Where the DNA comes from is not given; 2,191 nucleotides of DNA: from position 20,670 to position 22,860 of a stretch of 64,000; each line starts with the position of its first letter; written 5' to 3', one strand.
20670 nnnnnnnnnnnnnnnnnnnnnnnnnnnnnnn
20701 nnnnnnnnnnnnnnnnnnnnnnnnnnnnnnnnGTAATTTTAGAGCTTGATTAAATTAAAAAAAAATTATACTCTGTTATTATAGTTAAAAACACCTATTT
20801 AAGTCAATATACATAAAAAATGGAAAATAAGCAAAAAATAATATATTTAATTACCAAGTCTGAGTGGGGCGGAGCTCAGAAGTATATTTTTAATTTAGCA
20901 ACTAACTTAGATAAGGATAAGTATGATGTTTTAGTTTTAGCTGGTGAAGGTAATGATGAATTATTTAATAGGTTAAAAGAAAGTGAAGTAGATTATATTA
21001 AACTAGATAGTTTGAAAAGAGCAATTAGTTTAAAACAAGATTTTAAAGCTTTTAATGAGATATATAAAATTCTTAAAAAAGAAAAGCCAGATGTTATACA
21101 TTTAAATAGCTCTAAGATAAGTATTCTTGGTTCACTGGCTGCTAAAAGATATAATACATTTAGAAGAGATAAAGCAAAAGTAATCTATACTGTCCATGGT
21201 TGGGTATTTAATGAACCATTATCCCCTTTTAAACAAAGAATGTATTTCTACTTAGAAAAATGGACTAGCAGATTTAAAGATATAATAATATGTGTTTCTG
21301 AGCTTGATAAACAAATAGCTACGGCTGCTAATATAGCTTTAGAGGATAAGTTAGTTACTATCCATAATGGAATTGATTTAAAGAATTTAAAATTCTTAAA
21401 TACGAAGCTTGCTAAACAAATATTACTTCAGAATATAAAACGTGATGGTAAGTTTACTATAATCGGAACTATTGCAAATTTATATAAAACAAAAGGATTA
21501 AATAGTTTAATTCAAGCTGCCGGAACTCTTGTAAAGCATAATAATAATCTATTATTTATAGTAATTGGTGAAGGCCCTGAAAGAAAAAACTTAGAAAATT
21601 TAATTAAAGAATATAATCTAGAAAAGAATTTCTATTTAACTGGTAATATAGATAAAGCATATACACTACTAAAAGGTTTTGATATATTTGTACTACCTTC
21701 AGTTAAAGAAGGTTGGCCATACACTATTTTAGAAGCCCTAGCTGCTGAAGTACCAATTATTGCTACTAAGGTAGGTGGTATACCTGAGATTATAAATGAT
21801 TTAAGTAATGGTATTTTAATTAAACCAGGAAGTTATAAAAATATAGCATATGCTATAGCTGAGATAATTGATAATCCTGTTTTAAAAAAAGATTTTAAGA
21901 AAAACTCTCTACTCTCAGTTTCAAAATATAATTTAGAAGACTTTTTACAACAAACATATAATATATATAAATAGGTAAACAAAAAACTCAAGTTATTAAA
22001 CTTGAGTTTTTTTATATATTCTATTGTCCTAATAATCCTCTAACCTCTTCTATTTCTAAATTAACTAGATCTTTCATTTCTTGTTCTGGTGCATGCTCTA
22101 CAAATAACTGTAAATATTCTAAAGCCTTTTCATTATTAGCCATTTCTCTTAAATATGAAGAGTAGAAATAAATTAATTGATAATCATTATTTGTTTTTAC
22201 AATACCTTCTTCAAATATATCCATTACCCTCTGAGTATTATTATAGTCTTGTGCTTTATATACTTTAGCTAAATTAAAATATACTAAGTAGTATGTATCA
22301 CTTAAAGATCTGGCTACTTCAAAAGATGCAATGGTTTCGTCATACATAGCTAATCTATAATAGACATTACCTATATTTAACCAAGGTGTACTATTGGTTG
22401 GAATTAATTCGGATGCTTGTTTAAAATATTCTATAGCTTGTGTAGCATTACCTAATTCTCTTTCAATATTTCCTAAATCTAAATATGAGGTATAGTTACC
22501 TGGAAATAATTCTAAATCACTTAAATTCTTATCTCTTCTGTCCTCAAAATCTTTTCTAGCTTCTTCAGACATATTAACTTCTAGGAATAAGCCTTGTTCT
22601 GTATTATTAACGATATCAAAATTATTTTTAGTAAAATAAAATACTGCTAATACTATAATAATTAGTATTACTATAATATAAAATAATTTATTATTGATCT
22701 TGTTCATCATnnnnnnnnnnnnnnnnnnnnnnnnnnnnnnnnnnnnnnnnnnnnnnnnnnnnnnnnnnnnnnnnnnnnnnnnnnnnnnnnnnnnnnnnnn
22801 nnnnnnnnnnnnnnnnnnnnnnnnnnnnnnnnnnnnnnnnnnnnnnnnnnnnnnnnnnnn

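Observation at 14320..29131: Surface-glycan cluster directly adjacent to a giant T/S-rich secreted protein: candidate S-layer glycoprotein plus O-glycosylation machinery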

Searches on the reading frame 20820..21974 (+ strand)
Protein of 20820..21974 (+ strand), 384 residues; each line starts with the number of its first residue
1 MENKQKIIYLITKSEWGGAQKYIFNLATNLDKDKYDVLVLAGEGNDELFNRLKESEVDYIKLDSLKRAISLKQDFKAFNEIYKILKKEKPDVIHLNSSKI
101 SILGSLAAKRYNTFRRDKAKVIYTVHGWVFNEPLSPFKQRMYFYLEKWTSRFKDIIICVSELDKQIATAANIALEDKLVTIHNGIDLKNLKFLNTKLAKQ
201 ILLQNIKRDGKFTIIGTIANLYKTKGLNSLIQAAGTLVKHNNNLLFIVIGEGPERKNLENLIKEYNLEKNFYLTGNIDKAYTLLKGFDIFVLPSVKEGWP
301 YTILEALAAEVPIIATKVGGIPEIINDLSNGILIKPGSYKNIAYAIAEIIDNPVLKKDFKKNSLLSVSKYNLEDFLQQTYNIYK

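Call 4: search_protein_families(library=pfam, proteins=[window:20820-21974:+], max_evalue=0.01)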
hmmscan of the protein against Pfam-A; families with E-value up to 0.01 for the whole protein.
window:20820-21974:+ (384 aa): 6 families
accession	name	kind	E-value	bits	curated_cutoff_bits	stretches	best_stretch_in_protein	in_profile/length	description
PF00534.26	Glycos_transf_1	-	4.2e-40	137.5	26.4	1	205-363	8-169/172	Glycosyl transferases group 1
PF13692.12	Glyco_trans_1_4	-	1.1e-32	113.7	27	1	214-352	3-142/142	Glycosyl transferases group 1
PF13439.12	Glyco_transf_4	-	2.5e-26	93.2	28.5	1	16-188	1-169/170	Glycosyltransferase Family 4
PF13579.12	Glyco_trans_4_4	-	4e-16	60.2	29.7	1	17-184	1-158/158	Glycosyl transferase 4-like domain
PF13477.12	Glyco_trans_4_2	-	3.5e-13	50.3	23.4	1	20-160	10-139/139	Glycosyl transferase 4-like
PF20706.3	GT4-conflict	-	6.2e-06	25.9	26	1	222-327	209-322/385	Family 4 Glycosyltransferase in conflict systems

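Call 5: search_protein_families(library=ncbifam, proteins=[window:20820-21974:+], max_evalue=0.01)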
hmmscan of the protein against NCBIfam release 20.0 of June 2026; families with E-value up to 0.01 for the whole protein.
window:20820-21974:+ (384 aa): 49 families (the best 25 are shown)
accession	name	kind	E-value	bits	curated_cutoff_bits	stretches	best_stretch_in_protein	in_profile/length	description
TIGR03088.1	stp2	hypoth_equivalog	3.9e-47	161.1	409.05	1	5-362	2-348/374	TIGR03088 family PEP-CTERM/XrtA system glycosyltransferase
TIGR03999.1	thiol_BshA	equivalog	2.9e-35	121.9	273.7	1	78-384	73-371/375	N-acetyl-alpha-D-glucosaminyl L-malate synthase BshA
NF041876.1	EPS_EpsE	equivalog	3.3e-28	99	400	1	156-363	166-372/389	exopolysaccharide biosynthesis GT4 family glycosyltransferase EpsE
NF047684.1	TeichurnBiosyTuaC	equivalog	9.4e-27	93.9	550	1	163-368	172-370/391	teichuronic acid biosynthesis protein TuaC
TIGR04063.1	stp3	hypoth_equivalog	2.5e-23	82.6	442.05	1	79-365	82-373/397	TIGR04063 family PEP-CTERM/XrtA system glycosyltransferase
TIGR02149.1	glgA_Coryne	subfamily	7.7e-22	78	302.4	1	17-384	16-388/391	glycogen synthase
TIGR04157.1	glyco_rSAM_CFB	subfamily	1.8e-20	73.3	400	1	146-348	163-362/406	TIGR04157 family glycosyltransferase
NF050063.1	ProtGlycPglJ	equivalog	1.4e-18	67.3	500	1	175-371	167-351/363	N-acetylgalactosamine-N,N'-diacetylbacillosaminyl-diphospho-undecaprenol 4-alpha-N-acetylgalactosaminyltransferase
NF049988.1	MGlcDAGSynMgs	equivalog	1.3e-17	64.2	400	1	170-384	170-385/398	alpha-monoglucosyldiacylglycerol synthase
NF047880.1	glyco_SdgA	exception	2.4e-17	62.7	800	1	180-375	286-479/488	serine-aspartate repeat adhesin O-glycosyltransferase SdgA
TIGR04047.1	MSMEG_0565_glyc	hypoth_equivalog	7.2e-17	61.5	259.85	1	24-374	19-362/373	MSMEG_0565 family glycosyltransferase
NF047881.1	glyco_SdgB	exception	1e-15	57.4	800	1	203-379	314-489/496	serine-aspartate repeat adhesin O-glycosyltransferase SdgB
NF007396.0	PRK09922.1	equivalog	2.3e-15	56.3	385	1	6-362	4-337/361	lipopolysaccharide 1,6-galactosyltransferase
TIGR02095.1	glgA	subfamily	1.5e-14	53.6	328.45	1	194-348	274-437/477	glycogen/starch synthase, ADP-glucose type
TIGR04005.1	wcaL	equivalog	1.9e-14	53.4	537.6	1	204-349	214-367/406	colanic acid biosynthesis glycosyltransferase WcaL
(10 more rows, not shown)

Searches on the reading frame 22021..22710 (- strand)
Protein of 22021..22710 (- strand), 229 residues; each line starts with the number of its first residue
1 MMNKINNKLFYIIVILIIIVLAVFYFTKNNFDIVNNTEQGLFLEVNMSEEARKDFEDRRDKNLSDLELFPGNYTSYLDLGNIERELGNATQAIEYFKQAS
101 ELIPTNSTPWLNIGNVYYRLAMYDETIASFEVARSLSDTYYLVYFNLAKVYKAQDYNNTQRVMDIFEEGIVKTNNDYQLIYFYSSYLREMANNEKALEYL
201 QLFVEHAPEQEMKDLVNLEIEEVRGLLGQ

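Call 4: search_protein_families(library=pfam, proteins=[window:22021-22710:-], max_evalue=0.01)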
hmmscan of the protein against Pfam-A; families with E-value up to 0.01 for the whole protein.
window:22021-22710:- (229 aa): 14 families
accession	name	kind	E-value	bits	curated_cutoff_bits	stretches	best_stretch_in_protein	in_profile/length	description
PF00515.34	TPR_1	-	2.2e-11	43.5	27.8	1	75-106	3-34/34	Tetratricopeptide repeat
PF13414.12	TPR_11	-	5e-11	42.5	26.8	1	80-120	1-41/42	TPR repeat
PF13181.12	TPR_8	-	2.3e-10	40.2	25.7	1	74-106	2-34/34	Tetratricopeptide repeat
PF07719.23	TPR_2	-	1e-09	38.2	27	1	76-106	4-34/34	Tetratricopeptide repeat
PF13428.12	TPR_14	-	2.7e-08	34.1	23.5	0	76-114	4-42/44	Tetratricopeptide repeat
PF13424.12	TPR_12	-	5e-08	33.5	30.1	1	74-134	4-65/77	Tetratricopeptide repeat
PF13431.12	TPR_17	-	1.3e-07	31.7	24.4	0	95-125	1-31/34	Tetratricopeptide repeat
PF13174.12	TPR_6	-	3.5e-07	30.9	26.3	0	75-98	2-25/33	Tetratricopeptide repeat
PF23914.1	TPR_CcmH_CycH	-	1.1e-06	29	42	1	104-210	47-154/158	Cytochrome c-type biogenesis protein H TPR domain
PF14559.12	TPR_19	-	7e-06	26.7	25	1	85-125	3-43/68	Tetratricopeptide repeat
PF13176.12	TPR_7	-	0.00017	21.9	27.9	0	77-104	3-30/36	Tetratricopeptide repeat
PF13371.12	TPR_9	-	0.00019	21.8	35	0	68-105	24-61/73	Tetratricopeptide repeat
PF13432.12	TPR_16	-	0.0012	19.7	32.7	1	49-104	14-62/65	Tetratricopeptide repeat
PF23240.1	HAT_PRP39_N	-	0.0046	17.5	27.7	0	142-200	86-145/168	PRP39 N-terminal HAT repeat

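Call 5: search_protein_families(library=ncbifam, proteins=[window:22021-22710:-], max_evalue=0.01)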
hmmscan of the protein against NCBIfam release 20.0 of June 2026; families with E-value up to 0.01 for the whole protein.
window:22021-22710:- (229 aa): 12 families
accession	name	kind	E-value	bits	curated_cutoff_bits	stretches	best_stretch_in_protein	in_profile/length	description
NF033920.0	C39_PA2778_fam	equivalog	4.8e-09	36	150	2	85-158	168-241/255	PA2778 family cysteine peptidase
NF040959.1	MamA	equivalog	1.1e-08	34.7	200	1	75-210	39-172/204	magnetosome protein MamA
TIGR00990.1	3a0801s09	subfamily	7.2e-07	28.2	757.25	1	65-206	357-496/615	mitochondrial import receptor subunit TOM70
TIGR02521.1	type_IV_pilW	equivalog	3.7e-05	23.4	154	1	28-130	96-192/234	type IV pilus biogenesis/stability protein PilW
TIGR02917.1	PEP_TPR_lipo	equivalog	7.4e-05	20.8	312.2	1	90-210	448-566/899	XrtA/PEP-CTERM system TPR-repeat protein PrsT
TIGR02552.1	LcrH_SycD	equivalog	0.00011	22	104.8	0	74-136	53-115/136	SycD/LcrH family type III secretion system chaperone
NF047371.1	FlcA_CTERM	equivalog_domain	0.00023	19.8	300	1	47-156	414-522/646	periplasmic flagellar collar protein FlcA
NF040561.1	PrimPol_Msp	equivalog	0.00033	19.4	200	1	75-155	27-99/515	CRISPR-associated primase-polymerase type A1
NF033762.1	social_mot_Tgl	equivalog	0.00045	19.6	225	1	90-148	83-139/252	social motility TPR repeat lipoprotein Tgl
NF053607.1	CHU_0125_OmpA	equivalog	0.00082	18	620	1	108-224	20-134/639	CHU_0125 family OmpA-like outer membrane integrity protein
NF049880.1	FvfA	exception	0.0025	18.3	130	1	2-50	1-45/130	Francisella virulence factor A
NF008757.0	PRK11788.1-5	equivalog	0.0034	16.6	363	1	78-219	185-325/388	lipopolysaccharide assembly protein LapB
